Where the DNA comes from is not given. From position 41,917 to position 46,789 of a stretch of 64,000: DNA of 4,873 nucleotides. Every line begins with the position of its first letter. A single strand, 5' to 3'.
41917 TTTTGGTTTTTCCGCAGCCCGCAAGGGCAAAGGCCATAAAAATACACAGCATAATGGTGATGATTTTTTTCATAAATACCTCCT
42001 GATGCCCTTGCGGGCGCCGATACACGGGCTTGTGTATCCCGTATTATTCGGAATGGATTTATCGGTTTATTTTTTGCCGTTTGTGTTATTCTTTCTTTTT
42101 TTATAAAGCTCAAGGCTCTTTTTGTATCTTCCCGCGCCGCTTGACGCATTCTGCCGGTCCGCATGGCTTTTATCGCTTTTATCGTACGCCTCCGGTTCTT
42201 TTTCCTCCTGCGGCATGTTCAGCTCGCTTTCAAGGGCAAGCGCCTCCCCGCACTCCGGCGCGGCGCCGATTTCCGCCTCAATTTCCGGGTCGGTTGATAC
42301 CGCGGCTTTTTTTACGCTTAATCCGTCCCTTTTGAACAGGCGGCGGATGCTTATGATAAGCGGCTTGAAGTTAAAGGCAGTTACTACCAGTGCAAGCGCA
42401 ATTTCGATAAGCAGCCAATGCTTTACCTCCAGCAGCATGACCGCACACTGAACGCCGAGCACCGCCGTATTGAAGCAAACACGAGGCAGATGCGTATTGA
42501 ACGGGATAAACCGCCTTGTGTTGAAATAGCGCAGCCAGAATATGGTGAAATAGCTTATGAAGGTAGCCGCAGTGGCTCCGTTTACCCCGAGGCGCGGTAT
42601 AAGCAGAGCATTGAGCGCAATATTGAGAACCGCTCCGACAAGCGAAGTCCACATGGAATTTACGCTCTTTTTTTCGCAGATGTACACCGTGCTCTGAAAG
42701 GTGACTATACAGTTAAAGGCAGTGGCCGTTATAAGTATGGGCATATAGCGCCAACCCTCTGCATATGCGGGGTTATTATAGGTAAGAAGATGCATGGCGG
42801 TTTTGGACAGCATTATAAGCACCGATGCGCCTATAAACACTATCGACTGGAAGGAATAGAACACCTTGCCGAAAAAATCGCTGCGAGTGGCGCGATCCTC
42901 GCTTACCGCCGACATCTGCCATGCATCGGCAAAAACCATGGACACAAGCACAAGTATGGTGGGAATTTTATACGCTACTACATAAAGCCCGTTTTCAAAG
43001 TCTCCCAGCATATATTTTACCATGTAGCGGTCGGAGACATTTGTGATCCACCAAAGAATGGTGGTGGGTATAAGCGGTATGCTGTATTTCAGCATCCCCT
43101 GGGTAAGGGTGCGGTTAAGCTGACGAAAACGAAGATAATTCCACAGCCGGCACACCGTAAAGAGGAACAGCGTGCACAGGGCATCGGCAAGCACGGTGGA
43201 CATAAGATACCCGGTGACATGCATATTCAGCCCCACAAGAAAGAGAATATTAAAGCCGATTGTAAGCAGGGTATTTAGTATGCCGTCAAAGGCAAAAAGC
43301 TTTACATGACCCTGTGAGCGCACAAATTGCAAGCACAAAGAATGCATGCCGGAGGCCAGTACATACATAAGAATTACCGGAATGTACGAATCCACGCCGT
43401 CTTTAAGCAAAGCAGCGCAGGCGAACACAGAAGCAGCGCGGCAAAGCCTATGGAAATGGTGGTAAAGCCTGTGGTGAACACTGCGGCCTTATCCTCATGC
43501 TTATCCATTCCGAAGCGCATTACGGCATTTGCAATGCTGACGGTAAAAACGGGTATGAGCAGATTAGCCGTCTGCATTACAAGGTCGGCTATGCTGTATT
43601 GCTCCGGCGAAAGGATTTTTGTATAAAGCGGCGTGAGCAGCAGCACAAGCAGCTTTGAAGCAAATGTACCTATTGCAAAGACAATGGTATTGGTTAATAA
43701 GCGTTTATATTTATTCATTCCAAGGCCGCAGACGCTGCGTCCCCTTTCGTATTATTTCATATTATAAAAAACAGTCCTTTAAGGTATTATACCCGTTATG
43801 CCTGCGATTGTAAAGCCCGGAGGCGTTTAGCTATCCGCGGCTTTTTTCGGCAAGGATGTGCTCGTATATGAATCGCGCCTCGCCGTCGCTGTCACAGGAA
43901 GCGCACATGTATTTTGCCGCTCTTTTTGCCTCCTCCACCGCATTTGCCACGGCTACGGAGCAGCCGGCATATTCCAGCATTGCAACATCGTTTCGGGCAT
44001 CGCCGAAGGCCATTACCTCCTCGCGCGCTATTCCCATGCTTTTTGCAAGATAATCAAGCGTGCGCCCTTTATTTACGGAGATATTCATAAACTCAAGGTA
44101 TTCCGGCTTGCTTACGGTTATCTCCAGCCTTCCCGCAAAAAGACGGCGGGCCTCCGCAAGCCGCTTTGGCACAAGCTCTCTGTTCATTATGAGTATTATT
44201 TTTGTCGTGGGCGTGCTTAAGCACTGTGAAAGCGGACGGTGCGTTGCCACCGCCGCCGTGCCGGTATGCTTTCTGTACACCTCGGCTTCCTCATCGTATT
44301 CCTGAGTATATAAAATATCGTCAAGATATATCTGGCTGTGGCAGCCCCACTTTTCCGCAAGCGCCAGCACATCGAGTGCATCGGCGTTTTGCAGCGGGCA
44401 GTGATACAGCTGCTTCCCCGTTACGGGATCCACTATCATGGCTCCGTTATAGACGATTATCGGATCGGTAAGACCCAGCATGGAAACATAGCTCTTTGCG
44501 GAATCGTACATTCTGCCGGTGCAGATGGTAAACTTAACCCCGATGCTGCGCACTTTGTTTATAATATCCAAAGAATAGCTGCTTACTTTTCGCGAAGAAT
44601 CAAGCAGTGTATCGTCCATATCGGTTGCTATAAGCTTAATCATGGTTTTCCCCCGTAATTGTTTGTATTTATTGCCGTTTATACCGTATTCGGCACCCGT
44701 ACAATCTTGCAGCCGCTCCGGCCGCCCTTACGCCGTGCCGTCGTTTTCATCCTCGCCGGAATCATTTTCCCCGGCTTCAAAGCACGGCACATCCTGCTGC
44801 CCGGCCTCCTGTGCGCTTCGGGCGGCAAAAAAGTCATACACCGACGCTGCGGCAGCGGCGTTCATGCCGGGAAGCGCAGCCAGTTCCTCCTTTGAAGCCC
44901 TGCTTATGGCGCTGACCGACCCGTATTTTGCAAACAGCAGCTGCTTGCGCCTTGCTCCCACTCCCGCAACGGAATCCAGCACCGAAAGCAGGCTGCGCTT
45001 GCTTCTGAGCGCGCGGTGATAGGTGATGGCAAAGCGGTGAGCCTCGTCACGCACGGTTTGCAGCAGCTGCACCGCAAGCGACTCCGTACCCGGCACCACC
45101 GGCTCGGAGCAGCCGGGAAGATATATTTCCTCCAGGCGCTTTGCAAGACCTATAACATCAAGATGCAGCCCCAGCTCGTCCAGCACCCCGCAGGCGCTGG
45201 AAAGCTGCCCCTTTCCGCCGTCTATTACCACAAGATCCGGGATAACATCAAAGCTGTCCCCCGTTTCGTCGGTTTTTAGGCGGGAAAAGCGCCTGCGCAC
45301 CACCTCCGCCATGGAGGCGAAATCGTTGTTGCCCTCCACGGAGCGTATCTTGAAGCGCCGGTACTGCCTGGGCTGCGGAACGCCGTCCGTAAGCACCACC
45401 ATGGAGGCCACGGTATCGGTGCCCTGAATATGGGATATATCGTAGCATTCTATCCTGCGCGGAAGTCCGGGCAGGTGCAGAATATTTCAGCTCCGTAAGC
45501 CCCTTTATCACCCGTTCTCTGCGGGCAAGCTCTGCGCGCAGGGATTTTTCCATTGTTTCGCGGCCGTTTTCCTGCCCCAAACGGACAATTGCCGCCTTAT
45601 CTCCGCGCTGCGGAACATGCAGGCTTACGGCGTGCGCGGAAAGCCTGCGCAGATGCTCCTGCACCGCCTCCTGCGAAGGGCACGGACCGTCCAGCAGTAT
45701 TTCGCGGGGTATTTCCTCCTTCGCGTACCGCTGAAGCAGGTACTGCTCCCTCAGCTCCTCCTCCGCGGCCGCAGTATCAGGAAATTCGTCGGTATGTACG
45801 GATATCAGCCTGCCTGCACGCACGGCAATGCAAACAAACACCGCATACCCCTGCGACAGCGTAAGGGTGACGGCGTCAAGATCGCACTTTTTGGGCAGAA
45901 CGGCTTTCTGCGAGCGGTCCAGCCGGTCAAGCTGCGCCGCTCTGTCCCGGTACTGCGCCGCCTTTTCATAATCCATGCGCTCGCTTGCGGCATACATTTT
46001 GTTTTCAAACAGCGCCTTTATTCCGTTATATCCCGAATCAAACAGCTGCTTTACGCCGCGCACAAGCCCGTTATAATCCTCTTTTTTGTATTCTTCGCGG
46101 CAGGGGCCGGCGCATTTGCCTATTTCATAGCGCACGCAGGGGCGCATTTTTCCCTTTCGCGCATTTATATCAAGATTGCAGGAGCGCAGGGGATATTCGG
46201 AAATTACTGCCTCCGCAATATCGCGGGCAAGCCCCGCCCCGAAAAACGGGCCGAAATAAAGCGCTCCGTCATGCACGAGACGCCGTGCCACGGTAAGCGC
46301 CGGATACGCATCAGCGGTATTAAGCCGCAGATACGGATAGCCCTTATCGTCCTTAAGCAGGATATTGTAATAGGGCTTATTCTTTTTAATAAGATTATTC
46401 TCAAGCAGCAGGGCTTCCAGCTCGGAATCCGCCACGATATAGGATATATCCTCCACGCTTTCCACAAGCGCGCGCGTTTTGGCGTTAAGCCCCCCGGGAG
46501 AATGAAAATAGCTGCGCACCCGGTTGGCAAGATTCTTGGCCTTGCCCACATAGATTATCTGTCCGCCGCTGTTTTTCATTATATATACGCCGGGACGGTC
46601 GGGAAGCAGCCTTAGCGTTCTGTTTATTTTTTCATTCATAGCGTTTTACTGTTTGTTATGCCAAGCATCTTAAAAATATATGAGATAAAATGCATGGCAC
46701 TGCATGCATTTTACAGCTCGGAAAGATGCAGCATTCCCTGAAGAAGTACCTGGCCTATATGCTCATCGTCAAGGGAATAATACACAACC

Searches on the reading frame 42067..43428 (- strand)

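Call 22: search_protein_families(library=pfam, proteins=[window:42067-43428:-], max_evalue=0.001)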
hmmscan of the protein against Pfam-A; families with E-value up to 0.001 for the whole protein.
window:42067-43428:- (453 aa): 2 families
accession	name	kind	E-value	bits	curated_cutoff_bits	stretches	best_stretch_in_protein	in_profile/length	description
PF01943.22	Polysacc_synt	-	1.3e-07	31.8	28.2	1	18-166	114-261/274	Polysaccharide biosynthesis protein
PF03023.19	MurJ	-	0.00025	20.2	27.4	1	240-333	335-427/451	Lipid II flippase MurJ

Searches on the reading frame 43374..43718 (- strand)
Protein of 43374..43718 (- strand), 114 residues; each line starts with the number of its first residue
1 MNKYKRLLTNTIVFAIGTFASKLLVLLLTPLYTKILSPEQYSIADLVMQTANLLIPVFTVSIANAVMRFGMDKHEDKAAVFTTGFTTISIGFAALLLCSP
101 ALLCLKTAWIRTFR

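Call 22: search_protein_families(library=pfam, proteins=[window:43374-43718:-], max_evalue=0.001)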
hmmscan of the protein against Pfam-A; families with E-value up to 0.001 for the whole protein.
window:43374-43718:- (114 aa): 1 family
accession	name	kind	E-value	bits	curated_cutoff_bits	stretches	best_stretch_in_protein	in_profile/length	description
PF01943.22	Polysacc_synt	-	5.3e-06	26.5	28.2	1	7-101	1-97/274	Polysaccharide biosynthesis protein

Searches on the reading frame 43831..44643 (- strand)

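Call 25: search_protein_families(library=pfam, proteins=[window:43831-44643:-], max_evalue=0.001)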
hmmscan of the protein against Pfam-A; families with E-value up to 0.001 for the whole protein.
window:43831-44643:- (270 aa): 3 families
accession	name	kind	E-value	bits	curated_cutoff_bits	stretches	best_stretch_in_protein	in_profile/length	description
PF08282.18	Hydrolase_3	-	3.9e-61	207.4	20.9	1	5-259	1-255/255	haloacid dehalogenase-like hydrolase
PF05116.19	S6PP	-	7.8e-15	55.6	20.3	2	174-238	148-212/247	Sucrose-6F-phosphate phosphohydrolase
PF00702.32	Hydrolase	-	3.7e-09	37.7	26.4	1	188-227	152-191/191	haloacid dehalogenase-like hydrolase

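Call 26: search_protein_families(library=padloc, proteins=[window:43831-44643:-], max_evalue=0.001)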
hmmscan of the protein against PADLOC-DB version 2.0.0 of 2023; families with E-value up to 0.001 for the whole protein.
window:43831-44643:- (270 aa): 0 families

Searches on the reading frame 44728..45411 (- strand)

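Call 22: search_protein_families(library=pfam, proteins=[window:44728-45411:-], max_evalue=0.001)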
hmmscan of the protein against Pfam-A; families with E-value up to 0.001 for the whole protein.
window:44728-45411:- (227 aa): 3 families
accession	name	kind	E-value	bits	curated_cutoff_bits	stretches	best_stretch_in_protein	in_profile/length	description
PF08459.17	UvrC_RNaseH_dom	-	2.9e-40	138.2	22.3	1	1-129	27-159/159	UvrC RNAse H endonuclease domain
PF14520.12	HHH_5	-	4.6e-08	33.9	27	1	144-193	3-53/57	Helix-hairpin-helix domain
PF12826.13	HHH_2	-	4.9e-07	30.2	27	1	150-202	10-62/64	Helix-hairpin-helix motif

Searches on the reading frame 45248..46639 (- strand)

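Call 22: search_protein_families(library=pfam, proteins=[window:45248-46639:-], max_evalue=0.001)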
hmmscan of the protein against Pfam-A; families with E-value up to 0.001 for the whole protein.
window:45248-46639:- (463 aa): 3 families
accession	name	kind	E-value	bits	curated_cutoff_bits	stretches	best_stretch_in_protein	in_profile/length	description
PF22920.2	UvrC_RNaseH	-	1.8e-20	73.4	24.3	1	253-365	1-115/116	UvrC Ribonuclease H-like domain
PF01541.30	GIY-YIG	-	4.7e-11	43.3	22.6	1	16-92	2-78/78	GIY-YIG catalytic domain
PF02151.25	UVR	-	6.5e-07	29.3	21.5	1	212-238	8-34/36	UvrB/uvrC motif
